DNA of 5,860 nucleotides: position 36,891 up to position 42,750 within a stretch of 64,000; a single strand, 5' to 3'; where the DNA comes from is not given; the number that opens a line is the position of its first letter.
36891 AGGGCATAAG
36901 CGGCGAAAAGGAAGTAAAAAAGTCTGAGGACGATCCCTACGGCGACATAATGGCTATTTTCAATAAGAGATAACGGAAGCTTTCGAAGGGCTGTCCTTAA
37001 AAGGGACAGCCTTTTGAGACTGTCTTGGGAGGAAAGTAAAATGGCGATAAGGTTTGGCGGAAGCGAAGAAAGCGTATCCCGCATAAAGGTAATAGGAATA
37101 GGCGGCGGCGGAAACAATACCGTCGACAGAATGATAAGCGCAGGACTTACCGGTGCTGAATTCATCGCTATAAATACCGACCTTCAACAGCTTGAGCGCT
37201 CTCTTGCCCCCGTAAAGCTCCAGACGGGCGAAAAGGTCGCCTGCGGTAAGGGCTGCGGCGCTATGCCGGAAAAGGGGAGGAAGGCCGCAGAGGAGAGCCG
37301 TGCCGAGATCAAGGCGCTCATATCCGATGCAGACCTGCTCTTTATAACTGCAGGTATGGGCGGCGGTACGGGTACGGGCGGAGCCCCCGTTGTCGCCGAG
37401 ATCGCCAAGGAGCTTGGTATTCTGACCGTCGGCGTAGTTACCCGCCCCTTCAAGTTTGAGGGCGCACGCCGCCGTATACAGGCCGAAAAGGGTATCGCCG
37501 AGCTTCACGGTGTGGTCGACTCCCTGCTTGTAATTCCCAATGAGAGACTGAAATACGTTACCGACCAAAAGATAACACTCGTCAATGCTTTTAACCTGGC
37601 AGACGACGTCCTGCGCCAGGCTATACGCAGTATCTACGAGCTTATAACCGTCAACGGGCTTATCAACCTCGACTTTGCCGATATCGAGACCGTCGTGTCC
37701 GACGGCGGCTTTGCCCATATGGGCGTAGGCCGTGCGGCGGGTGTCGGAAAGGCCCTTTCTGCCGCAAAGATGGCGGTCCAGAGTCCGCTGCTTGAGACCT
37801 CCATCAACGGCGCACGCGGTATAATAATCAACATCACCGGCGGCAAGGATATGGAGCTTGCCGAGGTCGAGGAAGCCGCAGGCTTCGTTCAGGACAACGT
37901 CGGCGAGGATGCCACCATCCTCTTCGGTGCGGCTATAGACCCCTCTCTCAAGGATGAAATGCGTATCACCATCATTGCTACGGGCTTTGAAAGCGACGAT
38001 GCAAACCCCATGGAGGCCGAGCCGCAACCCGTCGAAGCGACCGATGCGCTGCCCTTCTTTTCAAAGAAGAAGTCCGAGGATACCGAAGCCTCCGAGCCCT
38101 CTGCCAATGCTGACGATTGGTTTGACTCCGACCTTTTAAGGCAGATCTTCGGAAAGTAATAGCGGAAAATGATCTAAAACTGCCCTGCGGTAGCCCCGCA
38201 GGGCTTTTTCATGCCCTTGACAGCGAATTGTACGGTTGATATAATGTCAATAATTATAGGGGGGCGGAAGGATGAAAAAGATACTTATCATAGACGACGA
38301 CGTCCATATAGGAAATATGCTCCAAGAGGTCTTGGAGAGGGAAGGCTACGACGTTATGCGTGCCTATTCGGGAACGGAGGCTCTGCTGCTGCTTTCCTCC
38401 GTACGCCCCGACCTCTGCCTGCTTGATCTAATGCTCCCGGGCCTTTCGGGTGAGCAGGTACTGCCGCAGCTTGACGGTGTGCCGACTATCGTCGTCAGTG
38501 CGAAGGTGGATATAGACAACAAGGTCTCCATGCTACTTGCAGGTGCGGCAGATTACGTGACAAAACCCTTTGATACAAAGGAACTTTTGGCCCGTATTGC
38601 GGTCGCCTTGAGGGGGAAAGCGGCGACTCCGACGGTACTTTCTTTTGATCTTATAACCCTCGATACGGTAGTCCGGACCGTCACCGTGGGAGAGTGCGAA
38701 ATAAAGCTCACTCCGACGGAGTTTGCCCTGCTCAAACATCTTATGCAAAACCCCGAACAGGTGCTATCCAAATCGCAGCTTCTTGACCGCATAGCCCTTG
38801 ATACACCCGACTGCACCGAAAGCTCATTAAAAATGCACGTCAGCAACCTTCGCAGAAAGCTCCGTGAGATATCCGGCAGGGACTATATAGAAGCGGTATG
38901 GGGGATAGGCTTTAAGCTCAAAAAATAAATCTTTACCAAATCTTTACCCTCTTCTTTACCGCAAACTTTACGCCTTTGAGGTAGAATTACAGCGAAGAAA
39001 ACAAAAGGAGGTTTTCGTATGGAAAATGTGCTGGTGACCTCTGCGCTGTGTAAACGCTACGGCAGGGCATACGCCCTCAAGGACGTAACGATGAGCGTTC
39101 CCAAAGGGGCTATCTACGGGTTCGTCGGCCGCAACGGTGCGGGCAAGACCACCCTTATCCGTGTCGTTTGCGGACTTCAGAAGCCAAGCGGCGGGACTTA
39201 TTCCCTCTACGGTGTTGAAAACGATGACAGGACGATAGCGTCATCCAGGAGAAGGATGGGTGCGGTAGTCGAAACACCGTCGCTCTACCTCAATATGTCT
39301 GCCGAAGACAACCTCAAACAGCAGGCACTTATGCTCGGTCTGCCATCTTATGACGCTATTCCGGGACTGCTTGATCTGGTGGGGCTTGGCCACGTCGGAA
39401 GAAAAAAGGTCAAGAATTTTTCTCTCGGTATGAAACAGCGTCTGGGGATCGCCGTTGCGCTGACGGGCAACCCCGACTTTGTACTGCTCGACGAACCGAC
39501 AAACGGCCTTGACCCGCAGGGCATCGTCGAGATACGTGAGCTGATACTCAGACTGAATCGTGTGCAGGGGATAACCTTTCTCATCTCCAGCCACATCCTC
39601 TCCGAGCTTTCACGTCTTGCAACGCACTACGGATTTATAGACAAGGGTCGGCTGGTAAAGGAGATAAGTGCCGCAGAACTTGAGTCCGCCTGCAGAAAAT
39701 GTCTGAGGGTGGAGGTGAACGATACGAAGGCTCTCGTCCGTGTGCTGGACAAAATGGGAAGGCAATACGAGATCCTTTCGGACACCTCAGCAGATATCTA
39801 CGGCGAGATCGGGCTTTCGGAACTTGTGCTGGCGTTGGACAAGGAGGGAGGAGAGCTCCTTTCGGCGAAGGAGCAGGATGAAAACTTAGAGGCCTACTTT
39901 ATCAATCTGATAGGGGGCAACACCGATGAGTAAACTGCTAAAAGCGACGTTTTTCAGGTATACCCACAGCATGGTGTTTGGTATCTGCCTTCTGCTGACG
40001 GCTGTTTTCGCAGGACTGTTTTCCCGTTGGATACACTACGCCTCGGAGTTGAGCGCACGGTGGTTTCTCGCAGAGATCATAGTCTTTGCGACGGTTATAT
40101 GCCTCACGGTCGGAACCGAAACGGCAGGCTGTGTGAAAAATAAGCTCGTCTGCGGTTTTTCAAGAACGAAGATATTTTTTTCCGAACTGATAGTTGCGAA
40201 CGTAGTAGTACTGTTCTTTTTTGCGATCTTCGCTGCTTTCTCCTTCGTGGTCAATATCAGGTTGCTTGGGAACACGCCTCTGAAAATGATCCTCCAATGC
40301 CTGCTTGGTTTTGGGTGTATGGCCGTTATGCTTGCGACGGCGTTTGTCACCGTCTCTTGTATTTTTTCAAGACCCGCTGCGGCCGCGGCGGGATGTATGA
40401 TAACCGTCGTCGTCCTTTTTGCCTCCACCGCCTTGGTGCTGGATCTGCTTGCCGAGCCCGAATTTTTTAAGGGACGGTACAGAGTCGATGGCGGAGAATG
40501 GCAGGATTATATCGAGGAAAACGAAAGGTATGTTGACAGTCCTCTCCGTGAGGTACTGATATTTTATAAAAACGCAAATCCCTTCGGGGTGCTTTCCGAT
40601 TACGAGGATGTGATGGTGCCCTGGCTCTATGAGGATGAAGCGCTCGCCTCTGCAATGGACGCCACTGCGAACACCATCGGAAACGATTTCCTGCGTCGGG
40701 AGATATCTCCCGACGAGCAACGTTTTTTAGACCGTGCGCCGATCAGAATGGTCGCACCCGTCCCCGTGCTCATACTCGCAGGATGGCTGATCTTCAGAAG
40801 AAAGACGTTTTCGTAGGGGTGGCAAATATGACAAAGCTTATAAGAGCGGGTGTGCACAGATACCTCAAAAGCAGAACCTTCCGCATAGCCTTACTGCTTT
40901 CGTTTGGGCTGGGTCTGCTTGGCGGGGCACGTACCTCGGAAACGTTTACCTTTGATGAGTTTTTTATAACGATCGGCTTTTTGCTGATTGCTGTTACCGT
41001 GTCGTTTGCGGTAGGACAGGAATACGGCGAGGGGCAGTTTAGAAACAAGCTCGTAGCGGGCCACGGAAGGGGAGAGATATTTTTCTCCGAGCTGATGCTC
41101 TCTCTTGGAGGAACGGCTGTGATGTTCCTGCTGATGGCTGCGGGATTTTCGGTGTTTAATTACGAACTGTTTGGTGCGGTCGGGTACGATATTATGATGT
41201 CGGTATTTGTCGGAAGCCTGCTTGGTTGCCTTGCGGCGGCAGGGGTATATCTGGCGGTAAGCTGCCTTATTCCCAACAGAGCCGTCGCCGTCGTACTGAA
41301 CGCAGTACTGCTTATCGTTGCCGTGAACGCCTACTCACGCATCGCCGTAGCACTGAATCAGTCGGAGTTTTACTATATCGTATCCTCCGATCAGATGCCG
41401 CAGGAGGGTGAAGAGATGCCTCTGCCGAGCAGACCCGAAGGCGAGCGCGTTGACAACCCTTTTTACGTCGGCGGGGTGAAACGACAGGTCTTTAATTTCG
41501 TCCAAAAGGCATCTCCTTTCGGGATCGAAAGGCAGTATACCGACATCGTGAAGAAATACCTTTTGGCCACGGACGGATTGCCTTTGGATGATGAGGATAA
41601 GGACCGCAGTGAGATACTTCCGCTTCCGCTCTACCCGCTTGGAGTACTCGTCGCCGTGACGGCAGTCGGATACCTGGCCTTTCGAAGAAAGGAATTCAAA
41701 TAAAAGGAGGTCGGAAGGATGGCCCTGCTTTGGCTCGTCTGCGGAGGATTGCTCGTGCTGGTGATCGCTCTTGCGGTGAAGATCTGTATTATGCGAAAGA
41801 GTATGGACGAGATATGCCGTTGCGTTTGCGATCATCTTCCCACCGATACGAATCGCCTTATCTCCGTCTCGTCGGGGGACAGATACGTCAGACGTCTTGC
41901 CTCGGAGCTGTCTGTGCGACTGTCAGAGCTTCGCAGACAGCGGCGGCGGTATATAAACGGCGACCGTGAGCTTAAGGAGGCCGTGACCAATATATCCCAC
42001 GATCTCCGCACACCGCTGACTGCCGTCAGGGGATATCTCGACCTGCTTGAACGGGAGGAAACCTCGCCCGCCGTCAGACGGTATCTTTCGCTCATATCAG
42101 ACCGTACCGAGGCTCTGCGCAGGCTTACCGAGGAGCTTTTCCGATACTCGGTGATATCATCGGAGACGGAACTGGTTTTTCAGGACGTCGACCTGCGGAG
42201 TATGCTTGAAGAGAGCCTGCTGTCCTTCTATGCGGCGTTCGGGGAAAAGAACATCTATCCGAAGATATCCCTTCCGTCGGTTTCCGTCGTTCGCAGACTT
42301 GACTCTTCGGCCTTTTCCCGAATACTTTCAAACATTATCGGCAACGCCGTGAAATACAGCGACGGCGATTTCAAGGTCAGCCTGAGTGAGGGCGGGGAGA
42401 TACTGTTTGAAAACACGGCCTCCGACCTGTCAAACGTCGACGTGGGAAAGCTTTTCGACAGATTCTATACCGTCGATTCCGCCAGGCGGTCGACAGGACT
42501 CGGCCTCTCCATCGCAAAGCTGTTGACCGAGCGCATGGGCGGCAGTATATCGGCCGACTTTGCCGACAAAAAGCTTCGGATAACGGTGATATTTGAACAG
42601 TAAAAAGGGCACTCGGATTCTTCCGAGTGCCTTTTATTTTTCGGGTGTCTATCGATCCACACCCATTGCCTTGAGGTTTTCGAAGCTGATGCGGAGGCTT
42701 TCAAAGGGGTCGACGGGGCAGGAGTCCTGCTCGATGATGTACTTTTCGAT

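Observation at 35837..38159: Two complete ftsZ paralogues in tandem at the end of the dcw cluster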

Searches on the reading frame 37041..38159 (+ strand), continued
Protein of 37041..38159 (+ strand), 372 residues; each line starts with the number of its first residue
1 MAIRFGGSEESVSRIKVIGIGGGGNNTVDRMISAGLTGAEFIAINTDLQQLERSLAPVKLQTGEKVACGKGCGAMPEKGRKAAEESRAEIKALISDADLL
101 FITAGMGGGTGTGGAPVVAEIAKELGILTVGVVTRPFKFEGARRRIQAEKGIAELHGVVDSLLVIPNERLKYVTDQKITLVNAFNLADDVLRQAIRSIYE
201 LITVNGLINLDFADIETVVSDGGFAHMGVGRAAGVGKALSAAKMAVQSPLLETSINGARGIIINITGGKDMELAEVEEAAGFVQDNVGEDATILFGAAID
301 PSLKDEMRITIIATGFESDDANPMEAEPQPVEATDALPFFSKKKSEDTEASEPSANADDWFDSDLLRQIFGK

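Call 58: find_related_loci(query=window:37041-38156:+, collection=metagenome_contigs, flank=3000)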
Query window:37041-38156:+ (372 aa) in metagenome_contigs; peptide patterns used: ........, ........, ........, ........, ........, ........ (x = any residue, [..] = any of these).
600 stretches matched a pattern (row limit reached: there are more); 535 encode a relative of the query (tblastn E <= 1e-3); the best 80 are kept; 80 distinct loci.
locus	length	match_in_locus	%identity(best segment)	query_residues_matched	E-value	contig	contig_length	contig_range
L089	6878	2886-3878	68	1-332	1e-129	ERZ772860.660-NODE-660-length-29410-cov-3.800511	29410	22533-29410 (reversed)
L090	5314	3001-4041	63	1-339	2e-121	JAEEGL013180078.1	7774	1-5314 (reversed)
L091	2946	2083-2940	71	1-287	5e-118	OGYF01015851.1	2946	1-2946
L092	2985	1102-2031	61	9-316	2e-115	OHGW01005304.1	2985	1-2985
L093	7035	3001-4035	57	10-343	5e-111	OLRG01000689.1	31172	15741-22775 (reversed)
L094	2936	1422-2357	62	10-319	3e-114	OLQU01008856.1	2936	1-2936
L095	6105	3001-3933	60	9-317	1e-110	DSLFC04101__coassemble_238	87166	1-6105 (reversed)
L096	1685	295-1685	60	1-335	2e-118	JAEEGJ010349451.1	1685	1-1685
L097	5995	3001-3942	61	9-320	2e-110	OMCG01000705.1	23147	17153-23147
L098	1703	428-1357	61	10-317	2e-118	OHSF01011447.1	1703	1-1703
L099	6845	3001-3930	61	10-317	2e-110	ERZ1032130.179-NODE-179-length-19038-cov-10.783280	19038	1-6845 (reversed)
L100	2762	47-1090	56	10-370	5e-114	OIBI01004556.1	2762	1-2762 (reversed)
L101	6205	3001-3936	62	10-319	6e-110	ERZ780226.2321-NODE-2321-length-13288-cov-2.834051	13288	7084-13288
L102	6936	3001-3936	62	10-319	5e-110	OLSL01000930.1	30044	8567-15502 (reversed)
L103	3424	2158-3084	61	9-317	7e-112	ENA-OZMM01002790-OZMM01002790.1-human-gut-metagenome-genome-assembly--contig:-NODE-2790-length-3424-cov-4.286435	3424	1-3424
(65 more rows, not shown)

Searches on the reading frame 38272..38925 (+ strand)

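Call 9: search_protein_families(library=ncbifam, proteins=[window:38272-38925:+])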
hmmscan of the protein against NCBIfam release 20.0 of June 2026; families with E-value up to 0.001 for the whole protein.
window:38272-38925:+ (218 aa): 99 families (the best 25 are shown)
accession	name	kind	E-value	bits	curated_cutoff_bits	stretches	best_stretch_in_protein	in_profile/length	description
TIGR02154.1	PhoB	equivalog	5.2e-49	166.6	296.2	1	2-216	3-225/226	phosphate regulon transcriptional regulator PhoB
NF040689.1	MtrAB_MtrA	equivalog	2.3e-46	157.9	300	1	4-215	1-217/219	MtrAB system response regulator MtrA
NF045944.1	ResRegRpaBCyano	equivalog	9.1e-40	136.4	330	1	5-217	1-228/229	response regulator transcription factor RpaB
NF041734.1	resp_reg_RppA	equivalog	5.3e-38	130.7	250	1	3-217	2-228/229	two-component system response regulator RppA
NF053854.1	RespRegPhoBBctds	equivalog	2.4e-37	128.5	270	1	4-215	1-223/225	two-component system response regulator PhoB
NF041733.1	resp_reg_CseB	equivalog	3.4e-37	128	350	1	3-217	2-227/228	two-component system response regulator CseB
NF008296.0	PRK11083.1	equivalog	4.6e-37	127.6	273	1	2-217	4-226/228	two-component system response regulator CreB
NF007820.0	PRK10529.1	equivalog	6.5e-37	127.1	325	1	1-203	1-209/225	two-component system response regulator KdpE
NF033117.2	vanR_ACDEGLN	exception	1.9e-36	125.8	350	1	4-216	1-225/226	VanR-ABDEGLN family response regulator transcription factor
NF045991.1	RespRegCtrARhodob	equivalog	3.5e-36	125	350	1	3-217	2-222/224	response regulator transcription factor CtrA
NF007005.1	PRK09468.1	equivalog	4.8e-36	124.4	331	1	2-214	4-229/237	osmolarity response regulator transcription factor OmpR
NF007982.1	PRK10710.1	equivalog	3.2e-35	121.8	380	1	2-215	8-226/235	envelope stress response regulator BaeR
TIGR01387.1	cztR_silR_copR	subfamily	1.5e-34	119.6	279.2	1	4-216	1-218/218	heavy metal response regulator transcription factor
NF033120.0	vanR_FM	exception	2.3e-34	119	460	1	3-216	5-229/231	vancomycin resistance response regulator transcription factor, VanR-F/VanR-M family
NF012227.0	AdeR_RR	equivalog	3.7e-34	118.3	340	1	2-217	12-237/239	efflux system response regulator transcription factor AdeR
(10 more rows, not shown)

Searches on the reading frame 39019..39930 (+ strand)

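Call 9: search_protein_families(library=ncbifam, proteins=[window:39019-39930:+])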
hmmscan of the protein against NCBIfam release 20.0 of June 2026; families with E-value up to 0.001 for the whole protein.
window:39019-39930:+ (304 aa): 186 families (the best 25 are shown)
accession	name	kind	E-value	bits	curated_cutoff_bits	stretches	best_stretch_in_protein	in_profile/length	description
TIGR03740.1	galliderm_ABC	subfamily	1.3e-64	217.9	309.75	1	5-215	1-205/223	lantibiotic protection ABC transporter ATP-binding subunit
TIGR01188.1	drrA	subfamily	1.1e-51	175.9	312.45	1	12-241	1-232/302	daunorubicin resistance ABC transporter, ATP-binding protein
TIGR03522.1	GldA_ABC_ATP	equivalog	8.4e-46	156.8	402.6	1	7-297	5-300/301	gliding motility-associated ABC transporter ATP-binding subunit GldA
NF033858.1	ABC2_perm_RbbA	equivalog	1.2e-40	139.2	1050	1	4-224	266-487/909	ribosome-associated ATPase/putative transporter RbbA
NF010060.0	PRK13537.1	equivalog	1.1e-37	129.6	521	1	8-257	19-271/314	nodulation factor ABC transporter ATP-binding protein NodI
NF047568.1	PSM_export_PmtC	equivalog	5.2e-37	127.9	375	1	10-254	6-237/290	phenol-soluble modulin export ABC transporter ATP-binding protein PmtC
TIGR03864.1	PQQ_ABC_ATP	hypoth_equivalog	3.8e-35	121.5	302.25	1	5-224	2-222/236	ABC transporter, ATP-binding subunit, PQQ-dependent alcohol dehydrogenase system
NF010059.0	PRK13536.1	equivalog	1.6e-32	112.6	549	1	9-299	48-337/342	nodulation factor ABC transporter ATP-binding protein NodI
TIGR03410.1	urea_trans_UrtE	equivalog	4.1e-32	111.5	285.8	1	8-223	4-221/230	urea ABC transporter ATP-binding subunit UrtE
TIGR01288.1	nodI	equivalog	3.4e-31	108.4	424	1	9-299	9-298/303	nodulation factor ABC transporter ATP-binding protein NodI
TIGR04406.1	LPS_export_lptB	equivalog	3.9e-31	108.2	240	1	5-221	2-222/239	LPS export ABC transporter ATP-binding protein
NF047565.1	PSM_export_PmtA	equivalog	4e-30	105.1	350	1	17-223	14-217/282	phenol-soluble modulin export ABC transporter ATP-binding protein PmtA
TIGR02314.1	ABC_MetN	equivalog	4e-30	105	499.7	1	18-226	19-233/343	methionine ABC transporter ATP-binding protein MetN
TIGR04521.1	ECF_ATPase_2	equivalog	1.2e-29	103.3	330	1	18-248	19-261/279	energy-coupling factor transporter ATPase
TIGR01166.1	cbiO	subfamily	1.1e-28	100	211.8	1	16-192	4-185/190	cobalt ABC transporter, ATP-binding protein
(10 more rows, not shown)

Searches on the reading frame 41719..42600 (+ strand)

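Call 9: search_protein_families(library=ncbifam, proteins=[window:41719-42600:+])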
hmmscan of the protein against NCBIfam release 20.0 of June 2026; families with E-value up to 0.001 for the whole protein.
window:41719-42600:+ (294 aa): 63 families (the best 25 are shown)
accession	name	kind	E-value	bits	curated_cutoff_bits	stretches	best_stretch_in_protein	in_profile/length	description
NF033091.0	HK_VanS_ACDEFG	equivalog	6.8e-38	130.4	400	1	11-291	4-291/293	vancomycin resistance histidine kinase VanS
NF033092.0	HK_WalK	equivalog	5.1e-32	111.2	725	1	82-282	369-581/594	cell wall metabolism sensor histidine kinase WalK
NF046044.1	PnpS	equivalog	1.5e-31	109.8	400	1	86-278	171-374/390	two-component system histidine kinase PnpS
TIGR02966.1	phoR_proteo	equivalog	3.4e-27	95.3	334.2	1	86-277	115-317/333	phosphate regulon sensor histidine kinase PhoR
NF052314.1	T9SS_HK_PorY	subfamily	1.7e-26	93.2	350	1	83-292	209-418/418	PorY family sensor histidine kinase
NF008312.0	PRK11100.1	equivalog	3.7e-24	85.4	356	1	58-280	230-459/477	two-component system sensor histidine kinase CreC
TIGR01386.1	cztS_silS_copS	subfamily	5.3e-22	78.4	292.55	1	85-292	241-456/457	heavy metal sensor histidine kinase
NF012163.2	BaeS_SmeS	equivalog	2.8e-21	76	500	1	29-281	184-444/457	sensor histidine kinase efflux regulator BaeS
NF040691.1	MtrAB_MtrB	equivalog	4.1e-21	75.6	450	1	6-277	190-474/507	MtrAB system histidine kinase MtrB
NF011874.0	PRK15347.1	equivalog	6.8e-21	74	852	1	60-278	373-597/921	two component system sensor kinase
TIGR02956.1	TMAO_torS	equivalog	3.5e-20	71.7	676.5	1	91-279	470-666/967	TMAO reductase system sensor histidine kinase/response regulator TorS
NF008468.0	PRK11360.1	equivalog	1.2e-19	70.1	646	1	84-279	395-592/616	two-component system sensor histidine kinase AtoS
NF007837.0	PRK10549.1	equivalog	3.6e-19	68.8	603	1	84-283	239-446/466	envelope stress sensor histidine kinase BaeS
NF033093.1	HK_VicK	exception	1e-18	67.3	680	1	82-280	206-420/448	cell wall metabolism sensor histidine kinase VicK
NF007898.0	PRK10604.1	equivalog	1.3e-17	64.1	478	1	86-282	213-410/433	two-component system sensor histidine kinase RstB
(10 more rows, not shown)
